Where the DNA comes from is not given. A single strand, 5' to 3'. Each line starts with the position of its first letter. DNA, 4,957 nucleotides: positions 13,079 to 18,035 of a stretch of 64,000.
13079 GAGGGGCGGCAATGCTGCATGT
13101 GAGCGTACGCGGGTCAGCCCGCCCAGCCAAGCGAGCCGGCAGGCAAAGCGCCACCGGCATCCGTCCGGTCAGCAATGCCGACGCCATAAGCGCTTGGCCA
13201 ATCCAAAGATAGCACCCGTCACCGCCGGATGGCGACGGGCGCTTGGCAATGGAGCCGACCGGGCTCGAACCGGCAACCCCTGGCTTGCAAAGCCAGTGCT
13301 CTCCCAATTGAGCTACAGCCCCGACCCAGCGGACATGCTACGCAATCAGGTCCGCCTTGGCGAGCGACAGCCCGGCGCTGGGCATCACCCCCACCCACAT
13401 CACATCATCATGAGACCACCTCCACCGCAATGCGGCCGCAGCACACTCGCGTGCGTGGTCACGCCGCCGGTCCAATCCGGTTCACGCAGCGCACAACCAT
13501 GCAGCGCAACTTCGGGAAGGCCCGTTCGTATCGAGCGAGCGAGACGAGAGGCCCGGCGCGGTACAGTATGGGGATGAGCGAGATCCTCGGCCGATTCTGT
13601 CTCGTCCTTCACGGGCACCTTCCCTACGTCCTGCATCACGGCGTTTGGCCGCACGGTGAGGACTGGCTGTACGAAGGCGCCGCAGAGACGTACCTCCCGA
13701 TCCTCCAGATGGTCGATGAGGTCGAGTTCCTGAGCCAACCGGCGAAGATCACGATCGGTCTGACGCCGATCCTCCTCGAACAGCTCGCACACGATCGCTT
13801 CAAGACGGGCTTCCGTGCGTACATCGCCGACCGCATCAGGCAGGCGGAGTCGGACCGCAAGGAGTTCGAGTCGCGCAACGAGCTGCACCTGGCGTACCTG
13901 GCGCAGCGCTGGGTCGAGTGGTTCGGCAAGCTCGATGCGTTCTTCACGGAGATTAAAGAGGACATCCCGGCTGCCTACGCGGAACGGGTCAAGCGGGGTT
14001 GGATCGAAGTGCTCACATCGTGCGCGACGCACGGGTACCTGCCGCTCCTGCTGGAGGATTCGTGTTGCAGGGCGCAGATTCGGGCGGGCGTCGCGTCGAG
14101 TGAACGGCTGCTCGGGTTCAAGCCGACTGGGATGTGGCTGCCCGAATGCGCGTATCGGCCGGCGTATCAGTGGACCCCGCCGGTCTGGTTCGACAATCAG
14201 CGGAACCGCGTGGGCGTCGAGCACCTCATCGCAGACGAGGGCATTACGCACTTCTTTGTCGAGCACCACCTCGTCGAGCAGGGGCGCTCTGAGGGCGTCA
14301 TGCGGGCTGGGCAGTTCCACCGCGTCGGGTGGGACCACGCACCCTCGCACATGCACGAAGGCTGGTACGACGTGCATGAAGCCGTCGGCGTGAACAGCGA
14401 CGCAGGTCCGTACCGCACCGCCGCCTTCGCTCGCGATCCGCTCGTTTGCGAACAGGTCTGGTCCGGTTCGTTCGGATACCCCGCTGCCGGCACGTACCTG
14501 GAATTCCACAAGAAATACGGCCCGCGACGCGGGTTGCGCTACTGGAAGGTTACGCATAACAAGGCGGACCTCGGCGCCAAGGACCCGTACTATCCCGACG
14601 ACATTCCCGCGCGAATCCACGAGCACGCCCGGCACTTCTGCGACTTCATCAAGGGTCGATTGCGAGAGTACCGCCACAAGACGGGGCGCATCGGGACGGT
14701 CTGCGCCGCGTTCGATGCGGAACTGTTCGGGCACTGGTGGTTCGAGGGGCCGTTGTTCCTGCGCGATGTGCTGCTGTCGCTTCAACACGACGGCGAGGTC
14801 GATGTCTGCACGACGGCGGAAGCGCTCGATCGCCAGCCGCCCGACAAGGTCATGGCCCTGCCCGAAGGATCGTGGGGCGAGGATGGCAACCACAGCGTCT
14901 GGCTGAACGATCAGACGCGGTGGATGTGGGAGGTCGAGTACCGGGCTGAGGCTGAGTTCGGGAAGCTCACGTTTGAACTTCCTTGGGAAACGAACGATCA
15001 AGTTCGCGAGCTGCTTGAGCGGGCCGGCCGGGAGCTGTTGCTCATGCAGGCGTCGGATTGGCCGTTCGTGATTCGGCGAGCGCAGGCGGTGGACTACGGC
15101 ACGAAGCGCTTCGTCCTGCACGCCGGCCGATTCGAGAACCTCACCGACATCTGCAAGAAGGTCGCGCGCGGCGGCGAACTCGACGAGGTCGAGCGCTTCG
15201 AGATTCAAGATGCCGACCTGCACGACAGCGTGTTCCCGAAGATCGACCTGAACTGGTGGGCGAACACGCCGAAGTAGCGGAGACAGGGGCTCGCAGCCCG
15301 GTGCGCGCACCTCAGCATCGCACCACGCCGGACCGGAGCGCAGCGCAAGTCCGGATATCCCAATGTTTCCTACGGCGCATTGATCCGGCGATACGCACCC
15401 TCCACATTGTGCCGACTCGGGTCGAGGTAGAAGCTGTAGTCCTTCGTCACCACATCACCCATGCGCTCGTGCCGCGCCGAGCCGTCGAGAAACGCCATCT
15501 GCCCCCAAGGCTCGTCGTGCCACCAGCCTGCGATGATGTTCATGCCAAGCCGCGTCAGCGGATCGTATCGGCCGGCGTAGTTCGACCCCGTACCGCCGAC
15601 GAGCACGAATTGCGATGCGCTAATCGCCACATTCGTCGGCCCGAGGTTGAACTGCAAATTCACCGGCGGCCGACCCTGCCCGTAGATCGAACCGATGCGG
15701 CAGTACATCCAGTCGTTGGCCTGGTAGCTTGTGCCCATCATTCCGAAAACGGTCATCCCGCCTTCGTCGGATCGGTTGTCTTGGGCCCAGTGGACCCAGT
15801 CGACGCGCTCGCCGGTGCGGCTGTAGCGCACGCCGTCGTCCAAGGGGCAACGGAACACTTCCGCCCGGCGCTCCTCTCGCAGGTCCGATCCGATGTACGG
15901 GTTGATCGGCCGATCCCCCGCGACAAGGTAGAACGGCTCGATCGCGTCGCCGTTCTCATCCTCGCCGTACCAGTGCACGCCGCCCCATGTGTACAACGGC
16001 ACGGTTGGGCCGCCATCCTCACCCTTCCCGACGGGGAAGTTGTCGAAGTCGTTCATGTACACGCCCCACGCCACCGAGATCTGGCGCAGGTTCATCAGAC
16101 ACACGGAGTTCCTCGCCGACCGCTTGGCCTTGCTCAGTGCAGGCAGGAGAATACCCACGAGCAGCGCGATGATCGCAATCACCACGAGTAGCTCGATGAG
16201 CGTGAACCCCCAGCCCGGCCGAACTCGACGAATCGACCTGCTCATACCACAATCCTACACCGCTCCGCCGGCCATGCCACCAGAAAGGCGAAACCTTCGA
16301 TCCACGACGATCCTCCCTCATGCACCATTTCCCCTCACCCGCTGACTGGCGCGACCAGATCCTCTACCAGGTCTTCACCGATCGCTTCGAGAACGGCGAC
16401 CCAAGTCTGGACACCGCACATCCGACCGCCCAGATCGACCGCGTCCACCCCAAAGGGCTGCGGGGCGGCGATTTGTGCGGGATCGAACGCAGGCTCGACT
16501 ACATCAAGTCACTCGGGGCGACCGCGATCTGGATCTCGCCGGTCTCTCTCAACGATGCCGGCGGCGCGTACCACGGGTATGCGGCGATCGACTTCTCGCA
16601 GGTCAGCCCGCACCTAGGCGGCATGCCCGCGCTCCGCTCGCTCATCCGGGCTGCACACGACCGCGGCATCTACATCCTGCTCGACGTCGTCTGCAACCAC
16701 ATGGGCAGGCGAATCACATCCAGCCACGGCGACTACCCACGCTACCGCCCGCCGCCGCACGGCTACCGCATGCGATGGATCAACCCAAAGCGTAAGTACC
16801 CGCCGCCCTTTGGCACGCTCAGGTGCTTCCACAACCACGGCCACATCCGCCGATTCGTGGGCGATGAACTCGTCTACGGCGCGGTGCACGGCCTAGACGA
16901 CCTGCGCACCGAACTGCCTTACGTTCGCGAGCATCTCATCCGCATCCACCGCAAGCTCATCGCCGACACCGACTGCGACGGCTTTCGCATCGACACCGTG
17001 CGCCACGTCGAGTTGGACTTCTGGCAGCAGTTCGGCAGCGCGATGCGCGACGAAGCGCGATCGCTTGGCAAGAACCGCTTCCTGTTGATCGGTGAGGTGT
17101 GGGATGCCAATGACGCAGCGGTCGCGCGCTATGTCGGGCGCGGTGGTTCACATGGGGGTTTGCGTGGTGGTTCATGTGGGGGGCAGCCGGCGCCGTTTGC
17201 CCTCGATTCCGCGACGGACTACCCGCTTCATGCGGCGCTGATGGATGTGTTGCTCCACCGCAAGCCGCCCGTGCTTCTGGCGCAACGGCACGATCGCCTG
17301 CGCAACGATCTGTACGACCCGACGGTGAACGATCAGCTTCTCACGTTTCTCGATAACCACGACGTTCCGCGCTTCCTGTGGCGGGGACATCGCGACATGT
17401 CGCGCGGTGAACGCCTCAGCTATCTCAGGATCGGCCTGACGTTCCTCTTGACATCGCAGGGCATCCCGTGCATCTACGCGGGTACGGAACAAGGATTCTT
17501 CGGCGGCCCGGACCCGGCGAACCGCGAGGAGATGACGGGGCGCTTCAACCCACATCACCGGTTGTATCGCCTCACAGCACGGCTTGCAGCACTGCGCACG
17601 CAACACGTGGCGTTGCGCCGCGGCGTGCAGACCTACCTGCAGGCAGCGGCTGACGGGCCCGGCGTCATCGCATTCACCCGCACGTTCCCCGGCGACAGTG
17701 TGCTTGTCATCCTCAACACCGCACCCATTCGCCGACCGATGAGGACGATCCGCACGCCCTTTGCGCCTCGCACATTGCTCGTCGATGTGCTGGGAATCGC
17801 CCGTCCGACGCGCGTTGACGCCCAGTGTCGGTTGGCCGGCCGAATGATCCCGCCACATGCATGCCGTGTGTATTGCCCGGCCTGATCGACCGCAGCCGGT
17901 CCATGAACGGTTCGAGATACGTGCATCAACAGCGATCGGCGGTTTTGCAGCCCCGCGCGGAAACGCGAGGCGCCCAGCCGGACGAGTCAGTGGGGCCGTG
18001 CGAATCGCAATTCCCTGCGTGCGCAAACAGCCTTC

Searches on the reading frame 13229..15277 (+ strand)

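Call 35: search_protein_families(library=pfam, max_evalue=0.00001, proteins=[window:13229-15277:+])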
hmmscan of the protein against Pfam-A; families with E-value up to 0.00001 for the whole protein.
window:13229-15277:+ (682 aa): 2 families
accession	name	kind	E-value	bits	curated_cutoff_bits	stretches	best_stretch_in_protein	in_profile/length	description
PF03065.20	Glyco_hydro_57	-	3.7e-28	99.1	21.2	1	125-346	2-173/291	Glycosyl hydrolase family 57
PF09210.16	BE_C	-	3.1e-17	63.3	25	1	573-677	5-101/101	1,4-alpha-glucan branching enzyme, C-terminal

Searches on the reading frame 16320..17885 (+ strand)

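Call 35: search_protein_families(library=pfam, max_evalue=0.00001, proteins=[window:16320-17885:+])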
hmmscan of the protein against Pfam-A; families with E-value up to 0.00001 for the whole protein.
window:16320-17885:+ (521 aa): 1 family
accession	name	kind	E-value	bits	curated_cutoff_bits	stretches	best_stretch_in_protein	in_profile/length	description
PF00128.31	Alpha-amylase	-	2.7e-50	172.3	22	2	17-273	1-254/446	Alpha amylase, catalytic domain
